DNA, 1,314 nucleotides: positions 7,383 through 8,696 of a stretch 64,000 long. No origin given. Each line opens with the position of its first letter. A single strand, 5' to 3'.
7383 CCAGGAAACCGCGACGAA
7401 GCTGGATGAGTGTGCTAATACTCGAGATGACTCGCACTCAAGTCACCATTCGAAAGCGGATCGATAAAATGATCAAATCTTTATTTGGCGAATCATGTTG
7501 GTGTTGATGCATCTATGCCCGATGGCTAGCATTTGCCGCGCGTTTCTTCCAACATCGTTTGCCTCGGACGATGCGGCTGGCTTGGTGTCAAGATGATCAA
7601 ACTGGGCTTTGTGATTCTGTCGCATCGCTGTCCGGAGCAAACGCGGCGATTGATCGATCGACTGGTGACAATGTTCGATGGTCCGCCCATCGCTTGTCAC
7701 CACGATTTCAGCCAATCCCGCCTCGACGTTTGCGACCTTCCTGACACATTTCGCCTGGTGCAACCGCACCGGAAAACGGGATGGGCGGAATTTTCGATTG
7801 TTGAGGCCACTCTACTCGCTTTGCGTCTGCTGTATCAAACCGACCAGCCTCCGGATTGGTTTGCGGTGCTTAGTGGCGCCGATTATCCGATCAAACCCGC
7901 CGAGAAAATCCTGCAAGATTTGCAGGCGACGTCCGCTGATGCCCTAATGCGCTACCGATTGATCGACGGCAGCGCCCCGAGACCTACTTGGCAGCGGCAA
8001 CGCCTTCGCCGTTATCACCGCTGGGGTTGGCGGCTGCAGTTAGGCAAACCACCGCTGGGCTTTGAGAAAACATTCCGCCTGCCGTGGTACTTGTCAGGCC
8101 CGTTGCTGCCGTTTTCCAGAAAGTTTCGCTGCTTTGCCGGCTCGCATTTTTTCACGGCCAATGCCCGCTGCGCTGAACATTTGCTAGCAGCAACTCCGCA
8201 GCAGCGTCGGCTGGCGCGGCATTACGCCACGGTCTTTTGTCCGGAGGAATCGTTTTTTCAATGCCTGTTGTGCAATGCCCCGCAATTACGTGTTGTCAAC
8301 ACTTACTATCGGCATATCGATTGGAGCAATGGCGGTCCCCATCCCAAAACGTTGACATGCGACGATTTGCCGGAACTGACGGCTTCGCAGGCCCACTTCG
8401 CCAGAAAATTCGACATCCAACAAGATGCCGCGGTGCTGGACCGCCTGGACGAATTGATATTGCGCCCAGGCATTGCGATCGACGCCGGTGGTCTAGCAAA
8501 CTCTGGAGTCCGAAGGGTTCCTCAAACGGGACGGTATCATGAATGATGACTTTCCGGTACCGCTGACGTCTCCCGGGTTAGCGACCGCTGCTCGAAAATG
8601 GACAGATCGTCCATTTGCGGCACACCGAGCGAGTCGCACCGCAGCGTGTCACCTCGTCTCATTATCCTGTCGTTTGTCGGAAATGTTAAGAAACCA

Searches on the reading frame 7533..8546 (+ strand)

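Call 52: search_protein_families(library=pfam, max_evalue=0.0001, proteins=[window:7533-8546:+])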
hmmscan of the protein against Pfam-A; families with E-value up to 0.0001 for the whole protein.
window:7533-8546:+ (337 aa): 1 family
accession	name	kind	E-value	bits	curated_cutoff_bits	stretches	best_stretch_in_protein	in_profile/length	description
PF02485.27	Branch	-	1.1e-18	68.2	23.4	1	75-276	57-239/250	Core-2/I-Branching enzyme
